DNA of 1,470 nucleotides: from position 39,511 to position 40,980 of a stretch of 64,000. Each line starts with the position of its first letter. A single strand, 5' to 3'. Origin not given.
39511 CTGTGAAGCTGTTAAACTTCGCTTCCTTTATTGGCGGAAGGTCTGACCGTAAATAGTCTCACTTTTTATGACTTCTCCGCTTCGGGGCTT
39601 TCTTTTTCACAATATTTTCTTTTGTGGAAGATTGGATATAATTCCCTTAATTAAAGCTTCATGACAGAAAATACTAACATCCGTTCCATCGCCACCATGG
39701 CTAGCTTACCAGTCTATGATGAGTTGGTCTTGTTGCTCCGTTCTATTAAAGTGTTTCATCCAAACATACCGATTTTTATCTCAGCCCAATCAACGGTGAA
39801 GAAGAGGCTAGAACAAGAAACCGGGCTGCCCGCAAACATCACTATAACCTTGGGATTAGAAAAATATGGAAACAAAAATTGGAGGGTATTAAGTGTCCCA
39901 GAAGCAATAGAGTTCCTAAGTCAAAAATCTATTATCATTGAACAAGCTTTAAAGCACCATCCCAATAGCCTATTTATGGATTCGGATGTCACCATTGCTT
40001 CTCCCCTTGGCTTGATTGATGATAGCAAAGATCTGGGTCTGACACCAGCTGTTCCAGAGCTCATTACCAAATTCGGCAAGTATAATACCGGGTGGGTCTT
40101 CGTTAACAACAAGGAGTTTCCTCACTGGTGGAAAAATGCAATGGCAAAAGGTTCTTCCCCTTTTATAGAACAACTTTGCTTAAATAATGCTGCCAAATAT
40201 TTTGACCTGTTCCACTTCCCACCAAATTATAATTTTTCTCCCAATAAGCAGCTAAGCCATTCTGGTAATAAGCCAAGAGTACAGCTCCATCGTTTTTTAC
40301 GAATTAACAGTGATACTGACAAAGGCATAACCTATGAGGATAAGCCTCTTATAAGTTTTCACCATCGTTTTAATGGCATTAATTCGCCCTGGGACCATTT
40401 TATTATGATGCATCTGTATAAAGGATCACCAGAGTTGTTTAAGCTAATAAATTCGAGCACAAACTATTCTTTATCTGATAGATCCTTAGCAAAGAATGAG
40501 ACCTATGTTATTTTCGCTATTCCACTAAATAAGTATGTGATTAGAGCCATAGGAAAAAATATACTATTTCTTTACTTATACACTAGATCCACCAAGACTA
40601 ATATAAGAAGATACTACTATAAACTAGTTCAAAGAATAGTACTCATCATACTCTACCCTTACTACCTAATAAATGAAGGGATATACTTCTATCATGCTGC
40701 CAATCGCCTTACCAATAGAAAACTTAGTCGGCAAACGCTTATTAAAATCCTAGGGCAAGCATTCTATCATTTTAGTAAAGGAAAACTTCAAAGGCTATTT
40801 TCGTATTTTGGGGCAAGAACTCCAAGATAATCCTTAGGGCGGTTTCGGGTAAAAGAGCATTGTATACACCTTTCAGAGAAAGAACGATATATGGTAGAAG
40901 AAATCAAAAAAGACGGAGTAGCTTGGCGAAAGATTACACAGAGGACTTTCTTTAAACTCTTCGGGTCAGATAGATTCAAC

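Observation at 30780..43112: Paralogue-expanded locus of eukaryote-type carbohydrate sulfotransferases plus GT92-like and DXD glycosyltransferases: a candidate novel glycan-sulfation system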

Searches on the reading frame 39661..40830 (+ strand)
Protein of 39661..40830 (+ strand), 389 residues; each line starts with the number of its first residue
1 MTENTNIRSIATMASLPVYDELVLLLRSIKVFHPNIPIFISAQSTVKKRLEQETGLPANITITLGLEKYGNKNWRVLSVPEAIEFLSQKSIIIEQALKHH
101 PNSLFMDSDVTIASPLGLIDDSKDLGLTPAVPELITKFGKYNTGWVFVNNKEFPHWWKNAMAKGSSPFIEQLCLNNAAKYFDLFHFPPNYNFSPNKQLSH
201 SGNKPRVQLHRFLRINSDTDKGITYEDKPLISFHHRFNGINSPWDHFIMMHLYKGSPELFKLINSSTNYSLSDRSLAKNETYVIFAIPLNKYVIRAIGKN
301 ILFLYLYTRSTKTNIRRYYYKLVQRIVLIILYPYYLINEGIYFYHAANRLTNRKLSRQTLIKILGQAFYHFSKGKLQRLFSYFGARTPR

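Call 3: search_protein_families(library=pfam, proteins=[window:39661-40830:+], max_evalue=0.1)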
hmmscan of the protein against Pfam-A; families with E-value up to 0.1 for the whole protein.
window:39661-40830:+ (389 aa): 0 families

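Call 4: search_protein_families(library=ncbifam, proteins=[window:39661-40830:+], max_evalue=0.1)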
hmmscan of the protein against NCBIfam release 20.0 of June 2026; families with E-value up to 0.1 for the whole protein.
window:39661-40830:+ (389 aa): 1 family
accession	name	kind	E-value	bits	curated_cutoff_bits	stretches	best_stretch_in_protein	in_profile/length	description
NF045582.1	Npun_R2823_gen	subfamily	0.027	14.1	250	1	9-53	2-47/299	Npun_R2821/Npun_R2822 family protein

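Call 17: find_homologous_proteins(query=window:39661-40830:+)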
Query window:39661-40830:+ (389 aa): 8 proteins with E <= 0.001 among 2322 candidates.
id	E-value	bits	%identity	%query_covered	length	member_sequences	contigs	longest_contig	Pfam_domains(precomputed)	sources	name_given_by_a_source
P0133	1.8e-261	885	100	100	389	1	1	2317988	-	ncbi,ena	-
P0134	1.8e-214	730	83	99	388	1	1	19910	-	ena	-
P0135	6.1e-178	610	76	94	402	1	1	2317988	-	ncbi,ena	-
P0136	4.3e-167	574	69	93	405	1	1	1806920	-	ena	-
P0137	4.1e-162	558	68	95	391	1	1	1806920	-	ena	-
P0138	2.2e-158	545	68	95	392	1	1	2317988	-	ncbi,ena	-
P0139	4.4e-154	531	64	97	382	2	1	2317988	-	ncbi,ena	-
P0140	6.5e-139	481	74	74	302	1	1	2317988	-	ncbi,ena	-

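Call 23: find_encoding_contigs(protein=P0136, flank=10000, max_places=3)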
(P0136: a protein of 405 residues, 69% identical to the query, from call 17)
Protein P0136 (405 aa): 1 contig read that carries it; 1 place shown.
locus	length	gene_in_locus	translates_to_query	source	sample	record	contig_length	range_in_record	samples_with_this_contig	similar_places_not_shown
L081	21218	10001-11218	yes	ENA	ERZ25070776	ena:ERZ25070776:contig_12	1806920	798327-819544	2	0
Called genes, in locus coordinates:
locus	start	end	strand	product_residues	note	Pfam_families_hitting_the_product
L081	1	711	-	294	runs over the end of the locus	PF14305:ATPgrasp_TupA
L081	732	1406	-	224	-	PF04298:Zn_peptidase_2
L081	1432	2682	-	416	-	PF00202:Aminotran_3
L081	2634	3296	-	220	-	PF01596:Methyltransf_3, PF13578:Methyltransf_24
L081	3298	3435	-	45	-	-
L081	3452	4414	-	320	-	PF00248:Aldo_ket_red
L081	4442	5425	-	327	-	PF00106:adh_short, PF01073:3Beta_HSD, PF01370:Epimerase, PF02719:Polysacc_synt_2, PF04321:RmlD_sub_bind, PF07993:NAD_binding_4 (weak), PF08659:KR, PF16363:GDP_Man_Dehyd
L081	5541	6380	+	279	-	PF01755:Glyco_transf_25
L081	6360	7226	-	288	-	-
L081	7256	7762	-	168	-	PF13419:HAD_2 (weak)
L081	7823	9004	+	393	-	PF01697:Glyco_transf_92 (weak)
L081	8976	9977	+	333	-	PF00535:Glycos_transf_2, PF10111:Glyco_tranf_2_2, PF13641:Glyco_tranf_2_3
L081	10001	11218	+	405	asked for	-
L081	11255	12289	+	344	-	PF13641:Glyco_tranf_2_3, PF00535:Glycos_transf_2, PF10111:Glyco_tranf_2_2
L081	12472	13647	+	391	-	-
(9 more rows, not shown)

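Call 32: predict_structure(alignment_id=A2)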
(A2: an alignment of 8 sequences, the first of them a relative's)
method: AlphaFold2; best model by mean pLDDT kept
length: 389 residues; sequences in the alignment: 8
mean_pLDDT: 33.6   pTM: 0.25
mean pLDDT of the five models: 33.6, 32.4, 31.9, 31.8, 31.2
residues with pLDDT >= 90: 0; 70-90: 0; 50-70: 10; < 50: 379
segments of 3 or more residues with pLDDT < 50: 1-46, 56-355, 357-389
pLDDT, mean of each block of 10 residues (from residue 1): 23 33 46 40 48 47 24 28 33 31 28 29 25 29 32 39 35 39 32 26 25 24 23 26 28 30 35 28 27 37 40 45 46 32 33 45 44 44 35
secondary structure, 60 per line:
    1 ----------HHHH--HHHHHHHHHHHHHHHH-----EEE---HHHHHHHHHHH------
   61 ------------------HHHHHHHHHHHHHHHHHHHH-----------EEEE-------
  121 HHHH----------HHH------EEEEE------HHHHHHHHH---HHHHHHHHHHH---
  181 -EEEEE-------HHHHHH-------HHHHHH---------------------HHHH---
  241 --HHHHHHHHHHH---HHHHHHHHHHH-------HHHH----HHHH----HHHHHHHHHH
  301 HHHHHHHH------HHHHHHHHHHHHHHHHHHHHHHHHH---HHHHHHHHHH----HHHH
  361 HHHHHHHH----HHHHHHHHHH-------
elements in order: H11-14 H17-32 E38-40 H44-54 H79-98 E110-113 H121-124 E144-148 H155-163 H167-177 E182-186 H194-199 H207-212 H234-237 H243-253 H257-267 H275-278 H283-286 H291-308 H315-339 H343-352 H357-368 H373-382

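Call 33: search_protein_representatives(alignment_id=A2)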
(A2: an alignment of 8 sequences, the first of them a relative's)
Query: 8 sequences, 386 profile positions. Proteins with E-value up to 0.001 (for the whole library): 357; up to 1e-10: 173; up to 1e-30: 4. The best 150 are listed.
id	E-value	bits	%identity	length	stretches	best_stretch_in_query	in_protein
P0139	1.1e-207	706.1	-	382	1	13-385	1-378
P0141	4.0e-90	319.1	-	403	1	5-369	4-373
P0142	1.2e-89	317.5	-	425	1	2-370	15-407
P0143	9.8e-35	136.7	-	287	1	9-244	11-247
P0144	1.7e-29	119.5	-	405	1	3-263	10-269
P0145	2.3e-29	119.1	-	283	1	4-241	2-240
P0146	6.5e-29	117.6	-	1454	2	6-269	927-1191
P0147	9.6e-29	117.0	-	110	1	284-382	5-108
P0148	4.7e-28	114.7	-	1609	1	9-259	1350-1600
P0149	6.2e-28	114.3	-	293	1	9-256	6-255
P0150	1.4e-27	113.2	-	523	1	9-249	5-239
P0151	1.7e-27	112.9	-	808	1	9-244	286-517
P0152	2.1e-27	112.6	-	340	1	9-257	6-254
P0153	2.4e-27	112.4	-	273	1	8-249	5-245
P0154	1.3e-26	110.0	-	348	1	5-248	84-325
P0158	1.2e-25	106.8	-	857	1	5-250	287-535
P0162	6.0e-25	104.5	-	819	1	17-242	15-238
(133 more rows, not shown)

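Call 36: search_protein_families(library=pfam, proteins=[P0141, P0142, P0143, P0144, P0146, P0148, P0150, P0151, P0158, P0162], max_evalue=0.01)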
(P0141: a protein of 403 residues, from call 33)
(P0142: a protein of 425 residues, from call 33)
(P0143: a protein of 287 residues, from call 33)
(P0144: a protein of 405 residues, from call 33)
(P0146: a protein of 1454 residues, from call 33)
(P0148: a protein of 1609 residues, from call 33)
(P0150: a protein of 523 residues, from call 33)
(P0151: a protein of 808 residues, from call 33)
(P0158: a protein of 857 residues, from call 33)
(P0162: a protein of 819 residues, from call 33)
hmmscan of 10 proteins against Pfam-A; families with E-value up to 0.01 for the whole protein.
P0141 (403 aa): 1 family
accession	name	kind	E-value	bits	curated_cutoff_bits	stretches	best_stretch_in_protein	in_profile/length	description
PF03407.22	Nucleotid_trans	-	0.0012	19.3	22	1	78-176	45-151/208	Nucleotide-diphospho-sugar transferase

P0142 (425 aa): 0 families

P0143 (287 aa): 0 families

P0144 (405 aa): 0 families

P0146 (1454 aa): 3 families
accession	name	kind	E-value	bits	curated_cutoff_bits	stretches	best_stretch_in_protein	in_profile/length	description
PF01755.23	Glyco_transf_25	-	3.5e-14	53.6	24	1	1235-1388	2-188/199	Glycosyltransferase family 25 (LPS biosynthesis protein)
PF24785.1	RXYLT1_C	-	0.00015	21.7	27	1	413-500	16-108/187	RXYLT1 C-terminal domain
PF03016.20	Exostosin_GT47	-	0.00039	20.2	33.4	1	414-498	171-257/293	Exostosin GT47 domain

P0148 (1609 aa): 2 families
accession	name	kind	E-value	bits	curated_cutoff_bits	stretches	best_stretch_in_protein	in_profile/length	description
PF00535.33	Glycos_transf_2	-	8.3e-33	114.1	23.3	3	12-102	2-92/168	Glycosyl transferase family 2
PF13641.12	Glyco_tranf_2_3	-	9.4e-07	29.5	27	0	470-656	14-197/230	Glycosyltransferase like family 2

P0150 (523 aa): 0 families

P0151 (808 aa): 1 family
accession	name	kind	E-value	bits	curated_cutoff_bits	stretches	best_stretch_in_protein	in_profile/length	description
PF00535.33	Glycos_transf_2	-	9.5e-05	22.8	23.3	1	559-693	8-150/168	Glycosyl transferase family 2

P0158 (857 aa): 3 families
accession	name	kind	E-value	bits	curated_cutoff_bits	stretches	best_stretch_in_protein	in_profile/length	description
PF06507.19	ARF_AD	-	0.0014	18.9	27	0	268-305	10-47/84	Auxin response factor ancillary domain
PF24785.1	RXYLT1_C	-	0.0039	17.1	27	1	122-218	7-109/187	RXYLT1 C-terminal domain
PF03016.20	Exostosin_GT47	-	0.0091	15.8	33.4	0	122-215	161-257/293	Exostosin GT47 domain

P0162 (819 aa): 1 family
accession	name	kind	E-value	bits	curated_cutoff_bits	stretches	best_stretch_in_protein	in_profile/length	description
PF03016.20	Exostosin_GT47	-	0.0069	16.2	33.4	0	377-471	159-256/293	Exostosin GT47 domain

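Call 38: search_solved_structures(query=A3, max_evalue=10, show_alignments=2)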
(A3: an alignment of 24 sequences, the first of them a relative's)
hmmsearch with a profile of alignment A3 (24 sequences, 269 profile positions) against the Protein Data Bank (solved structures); distinct sequences matched with E-value up to 10: 21.
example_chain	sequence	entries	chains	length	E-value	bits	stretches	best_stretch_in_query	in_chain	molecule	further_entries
3rmv_A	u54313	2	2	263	0.00058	22.3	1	4-125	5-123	Glycogenin-1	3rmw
3q4s_A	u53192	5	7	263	0.0013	21.2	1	4-125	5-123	Glycogenin-1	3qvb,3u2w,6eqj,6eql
3t7m_A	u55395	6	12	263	0.0013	21.2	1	4-125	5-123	Glycogenin-1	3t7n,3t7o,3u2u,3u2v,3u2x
3u2t_A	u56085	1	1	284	0.0016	20.9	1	4-125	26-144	Glycogenin-1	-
5gvv_A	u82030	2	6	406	0.0016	20.9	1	97-191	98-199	Glycosyl transferase family 8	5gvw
3v90_A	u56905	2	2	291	0.0023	20.4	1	4-125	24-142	Glycogenin-1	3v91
7zbn_E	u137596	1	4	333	0.0024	20.4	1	4-125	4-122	Isoform GN-1 of Glycogenin-1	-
8cvx_E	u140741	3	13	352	0.0026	20.2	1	4-125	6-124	Glycogenin-1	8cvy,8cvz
7q0b_E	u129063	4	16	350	0.0026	20.2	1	4-125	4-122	Glycogenin-1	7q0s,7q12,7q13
3usq_A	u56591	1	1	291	0.0048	19.3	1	4-125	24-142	Glycogenin-1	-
1zct_A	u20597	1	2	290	0.0049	19.3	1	4-125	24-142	Glycogenin-1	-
3usr_A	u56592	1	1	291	0.0049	19.3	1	4-125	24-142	Glycogenin-1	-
3v8y_A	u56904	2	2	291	0.0049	19.3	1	4-125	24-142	Glycogenin-1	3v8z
1zcv_A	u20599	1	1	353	0.0065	18.9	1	4-125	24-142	Glycogenin-1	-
1ll2_A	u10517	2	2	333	0.0066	18.9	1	4-125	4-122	GLYCOGENIN-1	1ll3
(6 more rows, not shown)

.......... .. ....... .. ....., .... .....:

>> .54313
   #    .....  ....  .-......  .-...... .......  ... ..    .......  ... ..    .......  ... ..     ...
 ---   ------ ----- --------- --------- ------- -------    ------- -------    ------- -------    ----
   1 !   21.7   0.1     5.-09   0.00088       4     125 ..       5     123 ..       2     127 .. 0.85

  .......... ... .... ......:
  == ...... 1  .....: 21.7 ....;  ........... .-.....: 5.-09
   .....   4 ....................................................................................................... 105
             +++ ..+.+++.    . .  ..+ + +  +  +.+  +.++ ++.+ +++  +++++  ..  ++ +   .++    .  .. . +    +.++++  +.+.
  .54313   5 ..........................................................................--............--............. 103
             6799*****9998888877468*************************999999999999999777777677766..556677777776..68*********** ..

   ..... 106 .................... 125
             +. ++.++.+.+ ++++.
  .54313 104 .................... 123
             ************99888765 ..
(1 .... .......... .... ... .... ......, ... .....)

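Call 39: search_protein_families(library=pfam, alignment_id=A3, max_evalue=1)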
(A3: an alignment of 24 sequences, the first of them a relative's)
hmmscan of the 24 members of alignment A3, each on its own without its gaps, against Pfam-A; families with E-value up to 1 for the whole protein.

A. member 1, P0133 (389 aa): 1 family
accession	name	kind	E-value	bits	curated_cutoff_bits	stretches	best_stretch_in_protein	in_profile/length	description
PF04820.20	Trp_halogenase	-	0.31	10.3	21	1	136-225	90-175/458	Tryptophan halogenase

B. families by the number of members that match (of 24 scanned): 8 families
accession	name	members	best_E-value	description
PF03407.22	Nucleotid_trans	13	6.4e-08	Nucleotide-diphospho-sugar transferase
PF01501.26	Glyco_transf_8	5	0.00066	Glycosyl transferase family 8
PF18859.6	acVLRF1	1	0.0064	Actinobacteria/chloroflexi VLRF1 release factor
PF18736.6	pEK499_p136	1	0.038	HEPN pEK499 p136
PF09952.14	AbiEi_2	1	0.04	Transcriptional regulator, AbiEi antitoxin, Type IV TA system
PF16278.11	zf-C2HE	1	0.1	C2HE / C2H2 / C2HC zinc-binding finger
PF04820.20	Trp_halogenase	1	0.31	Tryptophan halogenase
PF08989.15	DUF1896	1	0.92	Domain of unknown function (DUF1896)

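Call 53: find_encoding_contigs(protein=P0134, flank=10000, max_places=2)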
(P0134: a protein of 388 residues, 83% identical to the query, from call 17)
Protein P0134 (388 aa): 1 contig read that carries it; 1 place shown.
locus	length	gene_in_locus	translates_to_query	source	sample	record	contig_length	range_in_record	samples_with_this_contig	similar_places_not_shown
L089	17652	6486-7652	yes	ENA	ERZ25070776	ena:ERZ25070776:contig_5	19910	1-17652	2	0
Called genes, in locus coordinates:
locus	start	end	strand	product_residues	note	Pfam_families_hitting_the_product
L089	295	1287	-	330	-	PF03567:Sulfotransfer_2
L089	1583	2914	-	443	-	PF01697:Glyco_transf_92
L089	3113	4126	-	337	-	PF03567:Sulfotransfer_2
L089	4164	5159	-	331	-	PF03567:Sulfotransfer_2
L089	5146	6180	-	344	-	PF03567:Sulfotransfer_2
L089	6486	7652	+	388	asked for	-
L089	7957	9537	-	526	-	-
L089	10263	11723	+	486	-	PF13520:AA_permease_2, PF00324:AA_permease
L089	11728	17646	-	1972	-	PF02412:TSP_3 (faint)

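Call 87: search_protein_families(library=ncbifam, alignment_id=A3, max_evalue=0.01)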
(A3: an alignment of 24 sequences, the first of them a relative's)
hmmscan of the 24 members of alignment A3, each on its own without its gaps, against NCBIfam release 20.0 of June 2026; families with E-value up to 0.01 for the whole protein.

A. member 1, P0133 (389 aa): 0 families

B. families by the number of members that match (of 24 scanned): 0 families
